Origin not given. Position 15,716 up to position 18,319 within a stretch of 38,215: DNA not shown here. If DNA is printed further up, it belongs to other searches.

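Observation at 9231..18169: Unassigned surface module (giant CBM-SBP, two permeases, NHL/TPR/Yip1 membrane protein, DUF5696-like exoprotein) embedded in an alpha-glucan operon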

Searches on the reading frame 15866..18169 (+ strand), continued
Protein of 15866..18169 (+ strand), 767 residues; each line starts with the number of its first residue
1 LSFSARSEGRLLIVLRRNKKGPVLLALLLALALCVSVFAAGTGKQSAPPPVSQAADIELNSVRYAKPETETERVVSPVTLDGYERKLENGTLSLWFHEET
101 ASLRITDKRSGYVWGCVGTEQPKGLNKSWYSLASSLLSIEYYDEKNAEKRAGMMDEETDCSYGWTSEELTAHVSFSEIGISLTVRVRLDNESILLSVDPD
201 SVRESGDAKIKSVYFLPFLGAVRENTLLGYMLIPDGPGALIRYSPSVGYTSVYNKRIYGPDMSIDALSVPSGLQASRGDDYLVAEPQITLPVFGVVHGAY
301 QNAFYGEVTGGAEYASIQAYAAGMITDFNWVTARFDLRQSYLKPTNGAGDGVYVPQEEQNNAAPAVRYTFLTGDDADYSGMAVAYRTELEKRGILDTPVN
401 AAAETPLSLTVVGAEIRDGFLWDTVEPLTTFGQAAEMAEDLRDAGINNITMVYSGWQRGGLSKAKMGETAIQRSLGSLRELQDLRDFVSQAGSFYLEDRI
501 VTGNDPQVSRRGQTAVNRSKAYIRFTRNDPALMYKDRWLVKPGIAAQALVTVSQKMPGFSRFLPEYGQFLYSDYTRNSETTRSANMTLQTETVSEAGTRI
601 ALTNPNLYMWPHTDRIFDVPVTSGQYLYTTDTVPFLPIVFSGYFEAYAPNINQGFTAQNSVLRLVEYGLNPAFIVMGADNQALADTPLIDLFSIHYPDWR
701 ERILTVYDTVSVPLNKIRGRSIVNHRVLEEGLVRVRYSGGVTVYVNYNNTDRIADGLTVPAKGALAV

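Call 25: search_protein_families(library=pfam, proteins=[L033:14246-16405:+, L030:15269-17680:+, L027:14078-15328:+, L049:14003-17314:-, L001:204-3197:+, L007:20505-21593:+, L060:18614-19495:-, L065:1465-3078:+, L069:17011-18483:-, L076:1458-2963:+], max_evalue=0.001)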
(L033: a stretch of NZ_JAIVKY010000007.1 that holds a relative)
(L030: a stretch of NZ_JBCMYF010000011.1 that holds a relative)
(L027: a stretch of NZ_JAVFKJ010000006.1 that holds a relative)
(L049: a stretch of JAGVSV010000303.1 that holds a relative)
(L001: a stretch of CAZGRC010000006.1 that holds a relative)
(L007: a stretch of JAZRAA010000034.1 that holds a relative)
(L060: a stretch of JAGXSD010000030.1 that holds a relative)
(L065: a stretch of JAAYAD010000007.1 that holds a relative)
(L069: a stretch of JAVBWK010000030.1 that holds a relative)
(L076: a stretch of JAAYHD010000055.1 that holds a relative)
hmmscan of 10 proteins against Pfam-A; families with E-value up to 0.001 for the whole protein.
L033:14246-16405:+ (719 aa): 3 families
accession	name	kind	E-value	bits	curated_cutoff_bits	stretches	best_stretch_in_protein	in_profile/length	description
PF00933.27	Glyco_hydro_3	-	4.4e-74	250.2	27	1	13-331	1-316/316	Glycosyl hydrolase family 3 N terminal domain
PF01915.27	Glyco_hydro_3_C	-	2.4e-52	178.3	31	1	372-601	2-200/200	Glycosyl hydrolase family 3 C-terminal domain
PF14310.12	Fn3-like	-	7.2e-20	71.3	25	1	638-707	1-71/71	Fibronectin type III-like domain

L030:15269-17680:+ (803 aa): 3 families
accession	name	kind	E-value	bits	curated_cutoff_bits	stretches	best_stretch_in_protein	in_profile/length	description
PF01301.25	Glyco_hydro_35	-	2.6e-46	159.2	27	1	8-194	1-166/319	Glycosyl hydrolases family 35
PF22369.2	GLMA_2nd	-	2e-22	79.8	27.7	1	479-578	9-109/138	GLMA-like, second domain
PF02449.21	Glyco_hydro_42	-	3.6e-21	76.4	21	1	29-205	8-164/376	Beta-galactosidase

L027:14078-15328:+ (416 aa): 1 family
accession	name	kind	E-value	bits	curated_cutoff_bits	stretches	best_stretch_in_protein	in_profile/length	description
PF10091.15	Glycoamylase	-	1.8e-74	250.4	27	1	184-399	2-220/221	Putative glucoamylase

L049:14003-17314:- (1103 aa): 4 families
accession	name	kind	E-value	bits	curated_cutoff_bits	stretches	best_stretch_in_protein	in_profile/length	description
PF21958.2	SOGP_N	-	1.2e-76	257.6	27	1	33-254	2-224/225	SOGP N-terminal domain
PF21250.3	SOGP_2nd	-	5.6e-67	226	27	1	316-555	1-244/249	Glycoside phosphorylase supersandwich domain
PF17167.11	Glyco_hydro_94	-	5.3e-11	42.3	27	1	690-939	122-359/420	Glycosyl hydrolase 94 superfamily, catalytic domain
PF21270.2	SOGP_4th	-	2.2e-05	25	27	1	1016-1084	1-74/90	Glycoside phosphorylase C-terminal domain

L001:204-3197:+ (997 aa): 5 families
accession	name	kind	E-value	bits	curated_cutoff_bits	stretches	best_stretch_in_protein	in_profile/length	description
PF01055.32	Glyco_hydro_31_2nd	-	1e-44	153.7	23.5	1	341-585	70-328/328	Glycosyl hydrolases family 31 TIM-barrel domain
PF21365.3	Glyco_hydro_31_3rd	-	4.9e-24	85.1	24.4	1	593-679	1-87/87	Glycosyl hydrolase family 31 C-terminal domain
PF13802.12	Gal_mutarotas_2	-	1.2e-12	48.9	27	1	73-230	4-177/184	Glycosyl hydrolase 31 N-terminal galactose mutarotase-like domain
PF00754.31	F5_F8_type_C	-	4.5e-12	46.6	28.2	1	817-923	2-118/127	F5/8 type C domain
PF22633.2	F5_F8_type_C_2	-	5.9e-10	40.1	27.8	1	838-915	9-91/91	NedA-like, galactose-binding domain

L007:20505-21593:+ (362 aa): 4 families
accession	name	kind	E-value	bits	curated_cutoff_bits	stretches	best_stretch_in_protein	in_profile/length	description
PF01408.29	GFO_IDH_MocA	-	1.1e-31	110.4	24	1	5-127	1-120/120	Oxidoreductase family, NAD-binding Rossmann fold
PF22725.1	GFO_IDH_MocA_C3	-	1.6e-15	57.7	27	1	135-274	1-121/124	GFO/IDH/MocA C-terminal domain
PF02894.22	GFO_IDH_MocA_C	-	8.7e-14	52.3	22.9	1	141-360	3-216/218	Oxidoreductase family, C-terminal alpha/beta domain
PF03447.22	NAD_binding_3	-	3.4e-05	25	24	1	11-123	1-113/116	Homoserine dehydrogenase, NAD binding domain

L060:18614-19495:- (293 aa): 2 families
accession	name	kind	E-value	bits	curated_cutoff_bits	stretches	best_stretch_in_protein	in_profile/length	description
PF00722.28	Glyco_hydro_16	-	6.3e-22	78.3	22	1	74-276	3-173/175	Glycosyl hydrolases family 16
PF03935.22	SKN1_KRE6_Sbg1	-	1.2e-14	54.1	30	2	39-145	113-224/501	Beta-glucan synthesis-associated protein SKN1/KRE6/Sbg1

L065:1465-3078:+ (537 aa): 0 families

L069:17011-18483:- (490 aa): 4 families
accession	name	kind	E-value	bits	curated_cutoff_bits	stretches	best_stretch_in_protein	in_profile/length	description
PF02055.22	Glyco_hydro_30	-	1.5e-45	156.1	23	1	86-417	2-347/348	Glycosyl hydrolase family 30 TIM-barrel domain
PF02057.21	Glyco_hydro_59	-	1.8e-11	44.3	27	1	93-335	11-220/294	Glycosyl hydrolase family 59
PF17189.10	Glyco_hydro_30C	-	1.2e-10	41.8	22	1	421-481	1-65/65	Glycosyl hydrolase family 30 beta sandwich domain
PF14587.12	Glyco_hydr_30_2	-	0.00019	21.4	27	0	205-281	147-224/364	O-Glycosyl hydrolase family 30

L076:1458-2963:+ (501 aa): 2 families
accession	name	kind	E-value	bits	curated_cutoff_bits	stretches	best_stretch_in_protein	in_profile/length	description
PF06964.18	Alpha-L-AF_C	-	1.2e-52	179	27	1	302-493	1-165/165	Alpha-L-arabinofuranosidase C-terminal domain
PF22848.2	ASD1_dom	-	4.2e-06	26.9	22.2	0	58-119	5-70/239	Alpha-L-arabinofuranosidase 1 domain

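Call 28: predict_structure(alignment_id=A1)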
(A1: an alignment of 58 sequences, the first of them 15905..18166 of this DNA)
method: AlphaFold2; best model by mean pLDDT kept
length: 754 residues; sequences in the alignment: 58
mean_pLDDT: 90.7   pTM: 0.90
mean pLDDT of the five models: 90.7, 90.7, 89.6, 89.7, 89.6
residues with pLDDT >= 90: 569; 70-90: 137; 50-70: 24; < 50: 24
segments of 3 or more residues with pLDDT < 50: 1-4, 29-34, 255-267
pLDDT, mean of each block of 10 residues (from residue 1): 53 82 64 51 83 87 93 96 94 97 90 91 96 93 93 94 96 96 95 95 96 96 96 89 91 53 45 90 97 97 95 93 92 80 91 98 98 97 83 96 91 97 98 97 96 95 98 96 96 92 90 79 92 96 96 94 93 97 95 96 93 90 97 93 85 97 95 87 96 95 94 96 96 96 96 95
secondary structure, 60 per line:
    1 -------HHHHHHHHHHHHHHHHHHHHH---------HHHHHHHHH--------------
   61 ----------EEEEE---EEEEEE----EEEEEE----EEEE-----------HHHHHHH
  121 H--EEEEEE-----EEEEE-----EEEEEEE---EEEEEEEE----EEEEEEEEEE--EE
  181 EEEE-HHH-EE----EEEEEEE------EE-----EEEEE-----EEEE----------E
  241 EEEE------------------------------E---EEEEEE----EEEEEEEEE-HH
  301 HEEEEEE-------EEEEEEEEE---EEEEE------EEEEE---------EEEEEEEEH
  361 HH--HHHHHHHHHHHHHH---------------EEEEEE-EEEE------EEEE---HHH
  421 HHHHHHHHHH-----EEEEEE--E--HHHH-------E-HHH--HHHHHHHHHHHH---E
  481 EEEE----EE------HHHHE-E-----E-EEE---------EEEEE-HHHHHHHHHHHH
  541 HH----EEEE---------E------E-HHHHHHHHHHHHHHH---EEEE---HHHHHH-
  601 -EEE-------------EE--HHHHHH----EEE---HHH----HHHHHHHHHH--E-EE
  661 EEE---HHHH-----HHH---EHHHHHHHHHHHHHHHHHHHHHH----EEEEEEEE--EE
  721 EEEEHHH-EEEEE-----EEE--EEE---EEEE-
elements in order (helices of 4 or more, strands of 3 or more residues): H8-28 H38-46 E71-75 E79-84 E89-94 E99-102 H114-121 E124-129 E135-139 E145-151 E155-162 E167-176 E179-184 E196-202 E216-220 E226-229 E240-244 E279-284 E289-297 E302-307 E315-323 E327-331 E338-342 E352-359 H365-378 E394-399 E401-404 E411-414 H418-430 E436-441 H447-450 H465-476 E480-484 H497-500 E511-513 E523-527 H529-542 E547-550 H569-583 E587-590 H594-599 E602-604 H622-627 E632-634 H645-654 E659-663 H667-670 H683-704 E709-716 E719-724 E729-733 E739-741 E744-746 E750-753

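Call 32: fold_search(model_id=the predicted structure, library=pdb)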
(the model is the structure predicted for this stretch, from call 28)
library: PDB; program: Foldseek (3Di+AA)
matches with E <= 10: 1428; with E <= 0.001: 216
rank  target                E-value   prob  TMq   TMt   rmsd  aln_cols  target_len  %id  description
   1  5opq_A                2.2e-31  1.00  0.63  0.71   5.4       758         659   13  A 3,6-anhydro-D-galactosidase produced by Zobellia galactanivorans. This is an exo-lytic enzyme that hydrolyzes termin (released 2017-11-29)
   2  5opq_D                9.3e-31  1.00  0.63  0.71   5.7       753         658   13  A 3,6-anhydro-D-galactosidase produced by Zobellia galactanivorans. This is an exo-lytic enzyme that hydrolyzes termin (released 2017-11-29)
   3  8rzk_A                1.4e-30  1.00  0.61  0.69   5.8       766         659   13  The Michaelis complex of ZgGH129 D486N from Zobellia galactanivorans with neo-b/k-oligo-carrageenan tetrasaccharide (b (released 2024-07-31)
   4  5wzr_A                2.8e-25  1.00  0.60  0.70   6.7       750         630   12  Alpha-N-acetylgalactosaminidase NagBb from Bifidobacterium bifidum - Gal-NHAc-DNJ complex (released 2017-06-07)
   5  5wzn_A                3.5e-25  1.00  0.60  0.71   6.9       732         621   12  Alpha-N-acetylgalactosaminidase NagBb from Bifidobacterium bifidum - GalNAc complex (released 2017-06-07)
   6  5wzr_B                5.9e-25  1.00  0.58  0.68   6.6       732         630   13  Alpha-N-acetylgalactosaminidase NagBb from Bifidobacterium bifidum - Gal-NHAc-DNJ complex (released 2017-06-07)
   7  5wzq_A                6.3e-25  1.00  0.59  0.72   6.8       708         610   12  Alpha-N-acetylgalactosaminidase NagBb from Bifidobacterium bifidum - quadruple mutant (released 2017-06-07)
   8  5wzn_B                7.8e-25  1.00  0.60  0.71   6.1       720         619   13  Alpha-N-acetylgalactosaminidase NagBb from Bifidobacterium bifidum - GalNAc complex (released 2017-06-07)
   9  5wzq_B                8.2e-25  1.00  0.58  0.70   6.9       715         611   13  Alpha-N-acetylgalactosaminidase NagBb from Bifidobacterium bifidum - quadruple mutant (released 2017-06-07)
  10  5wzp_A                4.3e-24  1.00  0.57  0.69   7.3       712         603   12  Alpha-N-acetylgalactosaminidase NagBb from Bifidobacterium bifidum - ligand free (released 2017-06-07)
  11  5wzp_B                5.1e-24  1.00  0.57  0.70   7.0       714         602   13  Alpha-N-acetylgalactosaminidase NagBb from Bifidobacterium bifidum - ligand free (released 2017-06-07)
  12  5a59_A                1.1e-21  1.00  0.48  0.35   9.1       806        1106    9  The structure of GH101 E796Q mutant from Streptococcus pneumoniae TIGR4 in complex with T-antigen (released 2015-09-02)
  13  6qfk_A                4.2e-21  1.00  0.47  0.30   8.4       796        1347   10  EngBF DARPin Fusion 4b G10 (released 2019-11-06)
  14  6sh9_B                9.3e-21  1.00  0.47  0.30   8.6       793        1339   10  EngBF DARPin Fusion 4b D12 (released 2019-11-06)
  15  5a58_A                9.3e-21  1.00  0.48  0.35   9.3       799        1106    9  The structure of GH101 D764N mutant from Streptococcus pneumoniae TIGR4 in complex with serinyl T-antigen (released 2015-09-02)
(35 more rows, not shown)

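Call 34: search_solved_structures(query=A1, max_evalue=10, show_alignments=3)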
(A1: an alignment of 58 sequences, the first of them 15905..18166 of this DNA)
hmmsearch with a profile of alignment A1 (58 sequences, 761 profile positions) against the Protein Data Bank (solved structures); distinct sequences matched with E-value up to 10: 6.
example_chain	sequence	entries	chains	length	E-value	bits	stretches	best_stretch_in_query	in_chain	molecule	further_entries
8rzk_A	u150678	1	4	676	4.8e-09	37.9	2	71-114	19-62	Conserved hypothetical periplasmic protein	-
8rzg_A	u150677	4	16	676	5.1e-09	37.8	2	71-114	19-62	Conserved hypothetical periplasmic protein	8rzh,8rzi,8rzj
5opq_A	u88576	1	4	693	7.1e-09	37.4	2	72-114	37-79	3,6-anhydro-D-galactosidase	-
5wzn_A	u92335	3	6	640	1.2e-05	26.7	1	347-480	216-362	Alpha-N-acetylgalactosaminidase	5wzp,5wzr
5wzq_A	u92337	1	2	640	1.9e-05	26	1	347-481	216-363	Alpha-N-acetylgalactosaminidase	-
6i9q_A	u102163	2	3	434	2.7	9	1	443-543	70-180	4F2 cell-surface antigen heavy chain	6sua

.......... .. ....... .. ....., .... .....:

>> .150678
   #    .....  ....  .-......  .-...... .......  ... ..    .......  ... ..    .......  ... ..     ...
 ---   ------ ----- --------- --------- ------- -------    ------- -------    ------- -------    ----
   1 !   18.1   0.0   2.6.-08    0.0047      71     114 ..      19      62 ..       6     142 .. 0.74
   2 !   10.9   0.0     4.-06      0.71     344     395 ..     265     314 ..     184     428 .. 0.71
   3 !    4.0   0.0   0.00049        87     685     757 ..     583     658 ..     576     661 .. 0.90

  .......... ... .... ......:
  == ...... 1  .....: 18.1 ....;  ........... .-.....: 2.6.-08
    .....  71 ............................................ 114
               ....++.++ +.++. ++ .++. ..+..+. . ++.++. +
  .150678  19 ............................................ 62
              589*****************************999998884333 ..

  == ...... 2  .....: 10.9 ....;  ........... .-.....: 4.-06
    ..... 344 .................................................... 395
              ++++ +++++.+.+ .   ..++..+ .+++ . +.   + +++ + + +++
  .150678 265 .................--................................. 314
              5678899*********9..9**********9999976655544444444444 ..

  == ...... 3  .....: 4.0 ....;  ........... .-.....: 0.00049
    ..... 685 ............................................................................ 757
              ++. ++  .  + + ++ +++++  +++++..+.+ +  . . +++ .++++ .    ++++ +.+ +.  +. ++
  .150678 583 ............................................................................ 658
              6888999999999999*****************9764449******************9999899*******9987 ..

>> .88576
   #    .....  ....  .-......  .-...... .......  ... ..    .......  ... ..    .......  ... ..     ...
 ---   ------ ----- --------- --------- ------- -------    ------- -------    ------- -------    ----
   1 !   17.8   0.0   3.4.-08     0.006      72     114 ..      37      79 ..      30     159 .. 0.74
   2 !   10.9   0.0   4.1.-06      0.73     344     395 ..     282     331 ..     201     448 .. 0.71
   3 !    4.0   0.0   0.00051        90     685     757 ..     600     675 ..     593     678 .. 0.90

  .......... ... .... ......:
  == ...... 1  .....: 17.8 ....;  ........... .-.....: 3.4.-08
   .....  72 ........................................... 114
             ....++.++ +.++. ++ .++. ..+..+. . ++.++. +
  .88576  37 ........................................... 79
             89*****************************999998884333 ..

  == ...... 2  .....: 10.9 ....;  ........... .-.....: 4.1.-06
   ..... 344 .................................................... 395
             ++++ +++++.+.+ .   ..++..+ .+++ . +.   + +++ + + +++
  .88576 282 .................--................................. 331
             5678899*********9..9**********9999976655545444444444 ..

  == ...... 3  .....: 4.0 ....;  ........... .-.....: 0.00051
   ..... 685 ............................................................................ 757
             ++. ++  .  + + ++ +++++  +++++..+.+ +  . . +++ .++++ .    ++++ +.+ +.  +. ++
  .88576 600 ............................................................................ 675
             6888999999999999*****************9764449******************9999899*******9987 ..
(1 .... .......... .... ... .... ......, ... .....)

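Call 49: find_encoding_contigs(protein=P0002, flank=10000, max_places=1)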
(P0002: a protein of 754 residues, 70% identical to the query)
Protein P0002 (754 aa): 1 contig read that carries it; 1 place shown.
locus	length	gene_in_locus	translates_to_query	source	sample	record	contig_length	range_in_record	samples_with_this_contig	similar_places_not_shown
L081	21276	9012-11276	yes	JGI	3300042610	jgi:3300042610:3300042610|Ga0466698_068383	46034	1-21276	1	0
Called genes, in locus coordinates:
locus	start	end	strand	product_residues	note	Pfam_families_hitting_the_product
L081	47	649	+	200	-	PF13199:Glyco_hydro_66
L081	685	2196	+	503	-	PF01547:SBP_bac_1, PF13416:SBP_bac_8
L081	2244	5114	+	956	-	PF01547:SBP_bac_1, PF13416:SBP_bac_8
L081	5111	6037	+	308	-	PF00528:BPD_transp_1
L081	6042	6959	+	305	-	PF00528:BPD_transp_1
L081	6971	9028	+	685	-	PF01436:NHL (faint), PF13432:TPR_16 (weak), PF04893:Yip1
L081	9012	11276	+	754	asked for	PF18952:DUF5696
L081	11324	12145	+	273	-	-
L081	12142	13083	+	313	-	PF00528:BPD_transp_1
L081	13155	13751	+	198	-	-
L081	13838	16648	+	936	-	PF13199:Glyco_hydro_66, PF03422:CBM_6 (faint), PF16990:CBM_35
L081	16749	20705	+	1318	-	PF01055:Glyco_hydro_31_2nd, PF18099:CBM_35_2 (faint), PF21365:Glyco_hydro_31_3rd, PF17137:DUF5110, PF03422:CBM_6 (weak), PF16990:CBM_35, PF03422:CBM_6, PF22704:CBM13-like (weak)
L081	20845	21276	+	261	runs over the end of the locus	PF03370:CBM_21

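Call 50: find_encoding_contigs(protein=P0102, flank=10000, max_places=1)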
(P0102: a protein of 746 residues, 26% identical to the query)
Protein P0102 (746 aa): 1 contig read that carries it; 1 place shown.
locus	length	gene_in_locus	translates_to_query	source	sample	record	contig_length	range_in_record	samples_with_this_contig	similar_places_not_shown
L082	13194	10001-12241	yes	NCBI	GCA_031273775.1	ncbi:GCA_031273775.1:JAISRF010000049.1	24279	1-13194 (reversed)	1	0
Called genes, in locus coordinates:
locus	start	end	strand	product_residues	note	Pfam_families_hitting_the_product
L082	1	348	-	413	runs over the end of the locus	PF13433:Peripla_BP_5, PF13458:Peripla_BP_6, PF01094:ANF_receptor (weak)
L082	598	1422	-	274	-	PF02311:AraC_binding, PF07883:Cupin_2 (faint), PF00165:HTH_AraC, PF12833:HTH_18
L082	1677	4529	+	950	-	PF01547:SBP_bac_1, PF13416:SBP_bac_8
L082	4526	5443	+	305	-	-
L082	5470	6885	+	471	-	PF13472:Lipase_GDSL_2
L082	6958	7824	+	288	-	PF00528:BPD_transp_1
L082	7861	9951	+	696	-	PF04893:Yip1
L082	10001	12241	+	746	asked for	PF18952:DUF5696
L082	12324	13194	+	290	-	PF00528:BPD_transp_1 (weak)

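Call 51: find_encoding_contigs(protein=P0104, flank=10000, max_places=2)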
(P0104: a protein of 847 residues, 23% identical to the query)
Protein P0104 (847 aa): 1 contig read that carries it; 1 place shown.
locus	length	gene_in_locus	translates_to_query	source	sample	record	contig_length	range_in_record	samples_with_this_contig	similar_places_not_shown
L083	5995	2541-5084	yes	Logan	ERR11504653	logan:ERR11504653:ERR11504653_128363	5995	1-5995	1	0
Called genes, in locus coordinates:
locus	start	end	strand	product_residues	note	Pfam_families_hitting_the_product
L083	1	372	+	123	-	?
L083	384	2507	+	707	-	PF01436:NHL (faint), PF04893:Yip1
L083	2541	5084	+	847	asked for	PF18952:DUF5696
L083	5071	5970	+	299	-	PF00528:BPD_transp_1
